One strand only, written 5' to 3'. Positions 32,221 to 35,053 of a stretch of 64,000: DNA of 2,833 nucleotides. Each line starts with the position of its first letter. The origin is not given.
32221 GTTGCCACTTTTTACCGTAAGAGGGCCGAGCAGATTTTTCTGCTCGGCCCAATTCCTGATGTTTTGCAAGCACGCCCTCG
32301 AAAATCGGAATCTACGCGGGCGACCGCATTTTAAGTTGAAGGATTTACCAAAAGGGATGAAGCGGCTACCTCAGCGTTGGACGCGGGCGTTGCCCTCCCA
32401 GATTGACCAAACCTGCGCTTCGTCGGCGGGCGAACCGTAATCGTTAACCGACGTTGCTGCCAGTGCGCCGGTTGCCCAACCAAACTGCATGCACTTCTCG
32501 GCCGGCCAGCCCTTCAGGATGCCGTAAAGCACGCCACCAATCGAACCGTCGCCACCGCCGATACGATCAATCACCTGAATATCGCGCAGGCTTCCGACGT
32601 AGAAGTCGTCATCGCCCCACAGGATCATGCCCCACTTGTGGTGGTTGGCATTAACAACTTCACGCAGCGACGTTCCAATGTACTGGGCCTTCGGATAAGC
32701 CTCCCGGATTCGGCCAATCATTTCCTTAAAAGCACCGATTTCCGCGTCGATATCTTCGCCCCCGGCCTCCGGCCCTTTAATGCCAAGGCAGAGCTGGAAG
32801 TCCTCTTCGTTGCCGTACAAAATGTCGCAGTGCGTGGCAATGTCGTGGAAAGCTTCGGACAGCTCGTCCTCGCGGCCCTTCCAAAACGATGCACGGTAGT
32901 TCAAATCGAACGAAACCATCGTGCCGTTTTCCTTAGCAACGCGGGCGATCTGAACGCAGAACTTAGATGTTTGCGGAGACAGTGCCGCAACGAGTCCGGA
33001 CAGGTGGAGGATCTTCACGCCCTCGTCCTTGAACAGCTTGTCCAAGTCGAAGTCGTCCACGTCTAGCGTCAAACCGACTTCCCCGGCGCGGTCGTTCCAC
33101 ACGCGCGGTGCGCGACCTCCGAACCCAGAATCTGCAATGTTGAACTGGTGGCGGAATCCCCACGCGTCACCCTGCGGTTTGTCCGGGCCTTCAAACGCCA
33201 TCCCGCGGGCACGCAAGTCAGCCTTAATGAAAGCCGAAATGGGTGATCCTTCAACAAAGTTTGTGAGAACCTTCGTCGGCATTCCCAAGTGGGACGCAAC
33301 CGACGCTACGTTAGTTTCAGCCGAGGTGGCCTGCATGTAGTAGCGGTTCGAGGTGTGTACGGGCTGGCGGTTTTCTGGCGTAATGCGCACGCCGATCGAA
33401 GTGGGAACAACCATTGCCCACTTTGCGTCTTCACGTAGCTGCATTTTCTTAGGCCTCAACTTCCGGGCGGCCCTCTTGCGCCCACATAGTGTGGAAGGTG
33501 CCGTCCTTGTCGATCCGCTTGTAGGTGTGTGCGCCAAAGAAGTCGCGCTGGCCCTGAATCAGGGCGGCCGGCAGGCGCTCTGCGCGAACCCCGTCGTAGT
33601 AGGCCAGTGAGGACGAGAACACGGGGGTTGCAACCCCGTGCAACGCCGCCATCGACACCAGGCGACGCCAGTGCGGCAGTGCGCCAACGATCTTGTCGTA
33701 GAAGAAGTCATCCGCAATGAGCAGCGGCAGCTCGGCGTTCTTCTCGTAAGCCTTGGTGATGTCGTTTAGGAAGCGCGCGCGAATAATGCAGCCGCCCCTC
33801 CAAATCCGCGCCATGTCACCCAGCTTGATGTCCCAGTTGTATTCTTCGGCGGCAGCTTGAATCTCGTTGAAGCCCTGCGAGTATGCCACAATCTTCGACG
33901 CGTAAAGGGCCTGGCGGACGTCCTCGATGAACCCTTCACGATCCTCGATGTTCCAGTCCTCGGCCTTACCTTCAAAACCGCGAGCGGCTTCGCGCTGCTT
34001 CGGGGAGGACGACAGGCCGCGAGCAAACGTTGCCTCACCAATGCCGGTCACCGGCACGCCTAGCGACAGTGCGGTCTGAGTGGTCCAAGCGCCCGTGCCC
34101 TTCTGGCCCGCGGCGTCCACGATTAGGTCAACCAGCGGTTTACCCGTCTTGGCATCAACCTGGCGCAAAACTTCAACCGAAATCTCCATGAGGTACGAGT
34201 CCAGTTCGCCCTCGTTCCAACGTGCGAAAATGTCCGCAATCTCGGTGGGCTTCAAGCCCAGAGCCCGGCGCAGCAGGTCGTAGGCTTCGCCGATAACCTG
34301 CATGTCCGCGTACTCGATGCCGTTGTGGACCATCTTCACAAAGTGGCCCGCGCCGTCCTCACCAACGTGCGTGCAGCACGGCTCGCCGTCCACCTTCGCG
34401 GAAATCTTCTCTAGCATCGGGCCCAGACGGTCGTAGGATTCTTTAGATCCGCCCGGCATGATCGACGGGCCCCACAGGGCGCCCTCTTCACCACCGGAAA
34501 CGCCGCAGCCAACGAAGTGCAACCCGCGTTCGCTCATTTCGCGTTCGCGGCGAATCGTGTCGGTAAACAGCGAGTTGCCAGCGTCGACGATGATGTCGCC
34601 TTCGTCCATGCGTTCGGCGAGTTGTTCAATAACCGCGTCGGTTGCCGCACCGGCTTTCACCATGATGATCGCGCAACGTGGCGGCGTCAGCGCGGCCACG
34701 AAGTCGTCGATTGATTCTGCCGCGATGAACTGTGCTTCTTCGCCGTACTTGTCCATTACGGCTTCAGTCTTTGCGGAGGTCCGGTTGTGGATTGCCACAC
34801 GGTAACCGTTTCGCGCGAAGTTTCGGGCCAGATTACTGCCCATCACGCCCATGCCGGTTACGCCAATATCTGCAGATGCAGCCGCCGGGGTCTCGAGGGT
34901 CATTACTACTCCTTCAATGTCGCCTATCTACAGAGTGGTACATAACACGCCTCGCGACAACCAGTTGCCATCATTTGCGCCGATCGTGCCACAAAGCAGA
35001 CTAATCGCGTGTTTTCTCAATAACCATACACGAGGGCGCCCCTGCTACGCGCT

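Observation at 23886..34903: Nickel-pincer (larAEBC) genes embedded in a hexuronate/gluconate cluster: possible mannonate-gluconate 2-epimerase bypass to the pentose phosphate pathway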

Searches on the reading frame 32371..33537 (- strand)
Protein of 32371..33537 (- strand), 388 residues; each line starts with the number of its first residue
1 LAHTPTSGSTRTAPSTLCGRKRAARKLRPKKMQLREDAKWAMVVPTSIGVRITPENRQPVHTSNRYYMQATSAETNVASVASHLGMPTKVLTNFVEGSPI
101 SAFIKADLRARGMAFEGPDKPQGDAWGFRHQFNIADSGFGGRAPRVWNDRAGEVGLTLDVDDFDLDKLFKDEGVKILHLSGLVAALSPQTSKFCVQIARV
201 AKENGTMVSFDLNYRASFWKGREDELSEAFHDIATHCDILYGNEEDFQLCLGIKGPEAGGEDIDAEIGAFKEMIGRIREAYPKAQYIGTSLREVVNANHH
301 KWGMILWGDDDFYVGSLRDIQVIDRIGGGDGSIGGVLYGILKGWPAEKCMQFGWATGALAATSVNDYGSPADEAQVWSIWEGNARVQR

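Call 4: search_protein_families(library=pfam, proteins=[window:32371-33537:-])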
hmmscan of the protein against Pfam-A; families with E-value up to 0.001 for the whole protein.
window:32371-33537:- (388 aa): 1 family
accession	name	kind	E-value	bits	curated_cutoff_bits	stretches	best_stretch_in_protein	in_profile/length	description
PF00294.29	PfkB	-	6.2e-21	75.4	25.8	1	174-367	130-296/302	pfkB family carbohydrate kinase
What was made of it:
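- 32371..33444 (-): PfkB-family sugar-acid kinase, KdgK-like (357 aa). Proposed hexonate (gluconate or mannonate) 6-kinase. Pfam PfkB (call 4).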

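Call 20: search_protein_families(library=ncbifam, proteins=[window:32371-33444:-], max_evalue=0.00001)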
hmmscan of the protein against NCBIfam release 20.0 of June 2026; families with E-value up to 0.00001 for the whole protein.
window:32371-33444:- (357 aa): 9 families
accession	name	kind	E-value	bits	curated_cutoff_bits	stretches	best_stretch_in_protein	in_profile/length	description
NF041633.1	trifunc_aldol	exception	6e-45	153.7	700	1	15-357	248-580/580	KHG/KDPG aldolase/sugar kinase fusion protein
NF041332.1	KDG_KDGal_kin_Halo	equivalog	2.9e-26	92.7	440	1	19-225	12-209/320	bifunctional 2-dehydro-3-deoxygluconokinase/2-dehydro-3-deoxygalactonokinase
TIGR04382.1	myo_inos_iolC_N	equivalog_domain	3.3e-23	82.4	300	1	42-332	36-292/309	5-dehydro-2-deoxygluconokinase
NF040938.1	KDG_KDGal_kin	equivalog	2.1e-10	40.2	400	0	119-228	105-206/305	bifunctional 2-dehydro-3-deoxygluconokinase/2-dehydro-3-deoxygalactonokinase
TIGR03168.1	1-PFK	subfamily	7.6e-10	38.2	216.4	1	271-334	223-286/305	hexose kinase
TIGR03828.1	pfkB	equivalog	2e-09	36.9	292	1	270-334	222-286/305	1-phosphofructokinase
NF007321.0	PRK09813.1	equivalog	1.6e-07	31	247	1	263-327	188-252/261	fructoselysine 6-kinase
NF052444.1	DhDoxglucKinKdgK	equivalog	2.2e-07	30.6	400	1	142-215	125-198/303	2-dehydro-3-deoxygluconokinase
NF006957.1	PRK09434.1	equivalog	1.4e-06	28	450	0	144-223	120-197/302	fructokinase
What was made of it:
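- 32371..33444 (-): It falls below every NCBIfam KDG-kinase cut-off (call 20).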

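Call 45: search_solved_structures(query=window:32371-33444:-, max_evalue=0.00001)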
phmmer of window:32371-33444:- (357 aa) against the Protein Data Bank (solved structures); distinct sequences matched with E-value up to 0.00001: 9.
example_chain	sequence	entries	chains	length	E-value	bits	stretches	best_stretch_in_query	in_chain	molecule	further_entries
2afb_A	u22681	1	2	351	5.7e-28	101.1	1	16-336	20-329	2-keto-3-deoxygluconate kinase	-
4gm6_A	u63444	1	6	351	1.3e-25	93.4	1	20-345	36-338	PfkB family carbohydrate kinase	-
3ktn_A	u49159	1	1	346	1.7e-20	76.4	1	19-335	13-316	Carbohydrate kinase, pfkB family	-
1v19_A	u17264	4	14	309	3.2e-18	69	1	27-221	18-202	2-KETO-3-DEOXYGLUCONATE KINASE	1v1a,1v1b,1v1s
3pl2_A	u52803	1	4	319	1.7e-10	43.6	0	289-333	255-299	Sugar kinase, ribokinase family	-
4du5_A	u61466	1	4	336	1.2e-09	40.8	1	25-227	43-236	PfkB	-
2qcv_A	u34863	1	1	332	3.5e-07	32.7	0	144-328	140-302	Putative 5-dehydro-2-deoxygluconokinase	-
3gbu_A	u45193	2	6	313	7.5e-07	31.6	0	44-230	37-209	Uncharacterized sugar kinase PH1459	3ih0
3ewm_A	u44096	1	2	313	7.8e-07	31.5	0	44-230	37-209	Uncharacterized sugar kinase PH1459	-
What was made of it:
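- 32371..33444 (-): Best PDB match is 2AFB, T. maritima KdgK, at 6e-28 (call 45).
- On 2-dehydro-3-deoxygluconokinase (KdgK): Only the PfkB fold and distant similarity to 2AFB and 1V1A are seen (call 45).
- The kinase's nearest characterised relatives are KDG kinases (calls 20, 45). The kinase's best family and structure matches are KDG kinases (calls 20, 45).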

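Call 53: find_homologous_proteins(query=window:32371-33444:-, max_evalue=1e-20)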
Query window:32371-33444:- (357 aa): 8000 proteins with E <= 1e-20 among 8000 candidates; the best 120 are listed.
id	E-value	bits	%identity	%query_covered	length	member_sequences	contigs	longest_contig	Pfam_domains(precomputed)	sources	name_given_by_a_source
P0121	7.7e-245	830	100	100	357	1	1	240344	PF00294.30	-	-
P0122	1.2e-227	773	91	100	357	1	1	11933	PF00294.30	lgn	-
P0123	4.1e-212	722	85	100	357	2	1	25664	PF00294.30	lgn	-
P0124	8.1e-211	718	85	100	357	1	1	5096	PF00294.30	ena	-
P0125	1.6e-210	717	85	100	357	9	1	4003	PF00294.30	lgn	-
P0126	4.9e-208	708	85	100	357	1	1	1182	PF00294.30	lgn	-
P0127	1.6e-207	707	85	100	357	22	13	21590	PF00294.30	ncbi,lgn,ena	-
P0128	2.7e-206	703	85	100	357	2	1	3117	PF00294.30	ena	-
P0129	4.8e-206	702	85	100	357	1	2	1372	PF00294.30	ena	-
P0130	4.4e-205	699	83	100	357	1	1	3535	PF00294.30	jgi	jgi:2-dehydro-3-deoxygluconokinase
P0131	4.6e-205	699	82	100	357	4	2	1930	PF00294.30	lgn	-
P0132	4.8e-205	699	83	100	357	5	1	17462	PF00294.30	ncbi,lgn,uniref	ncbi:MAG: PfkB family carbohydrate kinase [Flaviflexus sp.]|uniref:PfkB family carbohydrate kinase n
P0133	1.1e-204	697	84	100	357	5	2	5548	PF00294.30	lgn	-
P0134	1.9e-204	697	82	100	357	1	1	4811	PF00294.30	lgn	-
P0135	8.3e-204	695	82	100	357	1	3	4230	PF00294.30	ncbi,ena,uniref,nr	ncbi:MAG TPA: PfkB family carbohydrate kinase [Tessaracoccus flavescens]|uniref:PfkB family carbohyd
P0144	1.5e-202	690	81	100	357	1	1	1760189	PF00294.30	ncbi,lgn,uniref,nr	ncbi:PfkB family carbohydrate kinase [Flaviflexus massiliensis]|uniref:PfkB family carbohydrate kina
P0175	4.0e-192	656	79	100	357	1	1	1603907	PF00294.30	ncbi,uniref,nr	ncbi:PfkB family carbohydrate kinase [Actinomyces culturomici]|uniref:PfkB family carbohydrate kinas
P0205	4.3e-187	640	75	100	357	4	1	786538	PF00294.30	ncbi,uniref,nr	ncbi:sugar kinase [Parenemella sanctibonifatiensis]|uniref:2-keto-3-deoxygluconate kinase n=1 Tax=Pa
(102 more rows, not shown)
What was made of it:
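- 32371..33444 (-): Orthologues 357 aa long are 74-91% identical (call 53).
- Some sources name its orthologues 2-dehydro-3-deoxygluconokinase (call 53).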

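Call 54: find_encoding_contigs(protein=P0144, flank=8000, max_places=1)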
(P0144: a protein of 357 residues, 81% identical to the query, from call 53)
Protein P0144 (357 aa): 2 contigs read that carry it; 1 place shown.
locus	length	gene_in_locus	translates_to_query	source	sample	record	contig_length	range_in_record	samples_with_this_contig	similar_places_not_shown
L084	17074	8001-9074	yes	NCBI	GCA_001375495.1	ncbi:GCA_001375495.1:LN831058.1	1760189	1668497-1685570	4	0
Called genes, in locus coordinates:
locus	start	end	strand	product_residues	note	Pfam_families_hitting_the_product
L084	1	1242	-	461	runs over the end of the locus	PF13246:Cation_ATPase, PF00702:Hydrolase, PF08282:Hydrolase_3 (faint), PF00689:Cation_ATPase_C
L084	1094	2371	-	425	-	PF00122:E1-E2_ATPase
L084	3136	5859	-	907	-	PF01804:Penicil_amidase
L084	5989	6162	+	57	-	-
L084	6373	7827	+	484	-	PF01488:Shikimate_DH (weak), PF03446:NAD_binding_2, PF00393:6PGD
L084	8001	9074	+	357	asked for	PF00294:PfkB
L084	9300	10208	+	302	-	-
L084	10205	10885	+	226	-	PF00731:AIRC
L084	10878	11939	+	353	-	PF00356:LacI, PF00532:Peripla_BP_1, PF13407:Peripla_BP_4 (faint), PF13377:Peripla_BP_3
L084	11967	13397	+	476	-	PF02614:UxaC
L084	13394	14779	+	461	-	PF01232:Mannitol_dh, PF08125:Mannitol_dh_C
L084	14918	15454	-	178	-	PF00293:NUDIX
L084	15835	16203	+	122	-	PF00392:GntR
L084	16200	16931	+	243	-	PF00005:ABC_tran, PF13304:AAA_21 (faint)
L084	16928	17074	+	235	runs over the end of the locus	-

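Call 55: find_encoding_contigs(protein=P0175, flank=8000, max_places=1)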
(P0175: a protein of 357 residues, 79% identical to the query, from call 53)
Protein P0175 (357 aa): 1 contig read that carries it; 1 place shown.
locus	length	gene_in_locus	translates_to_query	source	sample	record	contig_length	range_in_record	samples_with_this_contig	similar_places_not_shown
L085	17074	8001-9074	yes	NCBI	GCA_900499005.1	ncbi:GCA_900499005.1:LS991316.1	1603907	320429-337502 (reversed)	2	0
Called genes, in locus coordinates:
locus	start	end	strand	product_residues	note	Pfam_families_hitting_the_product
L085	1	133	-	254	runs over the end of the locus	PF09339:HTH_IclR, PF01614:IclR_C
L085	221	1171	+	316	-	PF04199:Cyclase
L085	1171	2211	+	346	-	PF00389:2-Hacid_dh, PF02826:2-Hacid_dh_C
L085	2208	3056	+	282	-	PF03446:NAD_binding_2, PF03807:F420_oxidored (faint), PF14833:NAD_binding_11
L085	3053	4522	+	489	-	PF01232:Mannitol_dh, PF08125:Mannitol_dh_C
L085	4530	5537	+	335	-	PF08240:ADH_N, PF16912:Glu_dehyd_C, PF00107:ADH_zinc_N, PF13602:ADH_zinc_N_2 (weak)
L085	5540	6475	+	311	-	PF02826:2-Hacid_dh_C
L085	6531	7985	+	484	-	PF01488:Shikimate_DH (weak), PF02558:ApbA (faint), PF02826:2-Hacid_dh_C (weak), PF03446:NAD_binding_2, PF03807:F420_oxidored (weak), PF00393:6PGD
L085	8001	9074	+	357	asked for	PF00294:PfkB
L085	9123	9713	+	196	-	-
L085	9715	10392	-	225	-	PF14808:TMEM164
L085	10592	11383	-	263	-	PF02517:Rce1-like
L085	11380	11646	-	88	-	-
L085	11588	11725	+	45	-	-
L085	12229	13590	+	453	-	PF00155:Aminotran_1_2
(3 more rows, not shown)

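Call 56: find_encoding_contigs(protein=P0205, flank=8000, max_places=1)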
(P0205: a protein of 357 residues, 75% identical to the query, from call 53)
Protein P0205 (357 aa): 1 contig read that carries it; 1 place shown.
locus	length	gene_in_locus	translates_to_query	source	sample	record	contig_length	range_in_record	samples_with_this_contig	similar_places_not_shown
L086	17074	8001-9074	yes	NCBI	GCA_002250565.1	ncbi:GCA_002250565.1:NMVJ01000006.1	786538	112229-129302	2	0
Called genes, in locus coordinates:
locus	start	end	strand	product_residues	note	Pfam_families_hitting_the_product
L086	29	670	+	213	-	PF02482:Ribosomal_S30AE, PF16321:Ribosom_S30AE_C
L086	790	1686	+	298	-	PF03976:PPK2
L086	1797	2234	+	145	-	-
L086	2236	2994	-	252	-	PF00440:TetR_N, PF13305:TetR_C_33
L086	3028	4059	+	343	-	PF01370:Epimerase, PF03435:Sacchrp_dh_NADP (weak), PF13460:NAD_binding_10 (weak)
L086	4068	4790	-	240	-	PF08241:Methyltransf_11, PF08242:Methyltransf_12, PF13649:Methyltransf_25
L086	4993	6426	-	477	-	PF02558:ApbA (weak), PF03446:NAD_binding_2, PF00393:6PGD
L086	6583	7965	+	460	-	PF01232:Mannitol_dh, PF08125:Mannitol_dh_C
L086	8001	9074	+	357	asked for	PF00294:PfkB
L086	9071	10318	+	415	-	PF06224:AlkZ-like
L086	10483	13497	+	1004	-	PF07517:SecA_DEAD, PF01043:SecA_PP_bind, PF21090:P-loop_SecA, PF07516:SecA_SW, PF02810:SEC-C (weak)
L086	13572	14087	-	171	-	-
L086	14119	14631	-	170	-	PF20060:DUF6459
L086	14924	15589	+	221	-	PF13489:Methyltransf_23, PF13847:Methyltransf_31, PF08241:Methyltransf_11, PF08242:Methyltransf_12, PF13649:Methyltransf_25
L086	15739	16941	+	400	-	PF03007:WS_DGAT_cat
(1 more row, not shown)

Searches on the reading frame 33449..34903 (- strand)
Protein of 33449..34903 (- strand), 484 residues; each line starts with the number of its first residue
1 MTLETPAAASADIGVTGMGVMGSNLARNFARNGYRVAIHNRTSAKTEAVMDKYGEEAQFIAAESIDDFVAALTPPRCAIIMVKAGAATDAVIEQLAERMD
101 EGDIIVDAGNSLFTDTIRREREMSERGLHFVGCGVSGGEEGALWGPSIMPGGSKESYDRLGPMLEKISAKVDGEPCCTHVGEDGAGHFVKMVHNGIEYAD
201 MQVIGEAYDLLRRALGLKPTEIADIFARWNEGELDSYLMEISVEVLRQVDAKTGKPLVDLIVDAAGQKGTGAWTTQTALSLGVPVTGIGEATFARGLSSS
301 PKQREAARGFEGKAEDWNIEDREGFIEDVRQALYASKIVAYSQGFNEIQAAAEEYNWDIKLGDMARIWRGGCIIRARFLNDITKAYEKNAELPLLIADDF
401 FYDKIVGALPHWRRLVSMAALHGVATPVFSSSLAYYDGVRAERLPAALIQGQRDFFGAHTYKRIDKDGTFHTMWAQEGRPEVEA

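Call 4: search_protein_families(library=pfam, proteins=[window:33449-34903:-])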
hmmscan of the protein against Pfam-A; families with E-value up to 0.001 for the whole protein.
window:33449-34903:- (484 aa): 6 families
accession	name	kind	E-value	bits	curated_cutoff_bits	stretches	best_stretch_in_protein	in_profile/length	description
PF00393.24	6PGD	-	1.6e-124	415.5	27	1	186-474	1-290/290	6-phosphogluconate dehydrogenase, C-terminal domain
PF03446.21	NAD_binding_2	-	4.4e-49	167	21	1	12-180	1-159/161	NAD binding domain of 6-phosphogluconate dehydrogenase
PF02737.24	3HCDH_N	-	1.7e-06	28.6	22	1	13-100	2-91/180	3-hydroxyacyl-CoA dehydrogenase, NAD binding domain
PF03807.23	F420_oxidored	-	2.1e-06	28.7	21.6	1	13-110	2-93/94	NADP oxidoreductase coenzyme F420-dependent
PF01488.26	Shikimate_DH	-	4.3e-06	27.3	24.3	1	8-71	10-75/138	Shikimate / quinate 5-dehydrogenase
PF02558.23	ApbA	-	0.00017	21.7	22.2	1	13-112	1-103/150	Ketopantoate reductase PanE/ApbA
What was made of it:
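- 33449..34903 (-): gnd: NADP-dependent decarboxylating 6-phosphogluconate dehydrogenase (484 aa). Pfam 6PGD 1.6e-124 (call 4).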

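Call 20: search_protein_families(library=ncbifam, proteins=[window:33449-34903:-], max_evalue=0.00001)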
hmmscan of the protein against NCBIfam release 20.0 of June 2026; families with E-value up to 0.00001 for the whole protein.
window:33449-34903:- (484 aa): 10 families
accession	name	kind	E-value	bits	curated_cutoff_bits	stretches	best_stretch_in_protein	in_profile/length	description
NF006765.0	PRK09287.1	equivalog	2.3e-220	732.4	413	1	10-480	3-473/476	NADP-dependent phosphogluconate dehydrogenase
TIGR00873.1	gnd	equivalog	4e-200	665.5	426.7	1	12-475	1-466/467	decarboxylating NADP(+)-dependent phosphogluconate dehydrogenase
NF007161.0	PRK09599.1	subfamily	2.7e-77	260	271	2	12-300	2-277/302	NADP-dependent phosphogluconate dehydrogenase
TIGR00872.1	gnd_rel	equivalog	8.5e-61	205.8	297.2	1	13-295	3-269/299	phosphogluconate dehydrogenase (NAD(+)-dependent, decarboxylating)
NF008592.0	PRK11559.1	equivalog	5.4e-18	65.3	397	1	11-219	3-200/296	2-hydroxy-3-oxopropionate reductase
TIGR01692.1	HIBADH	equivalog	8.5e-17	61.4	291.6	1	17-227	3-202/288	3-hydroxyisobutyrate dehydrogenase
TIGR01505.1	tartro_sem_red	equivalog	1e-16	61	340.75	1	13-225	2-203/291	2-hydroxy-3-oxopropionate reductase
NF043037.1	ThreonDh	equivalog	2e-13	50.4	350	1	11-210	3-193/297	L-threonate dehydrogenase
NF011633.0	PRK15059.1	equivalog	1.1e-09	37.9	451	1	13-208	3-187/292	2-hydroxy-3-oxopropionate reductase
NF012005.0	PRK15461.1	equivalog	5.8e-08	32.3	348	1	11-217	2-197/298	sulfolactaldehyde 3-reductase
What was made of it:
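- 33449..34903 (-): NCBIfam equivalog NF006765 scores 732 bits against a cut-off of 413 (call 20).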
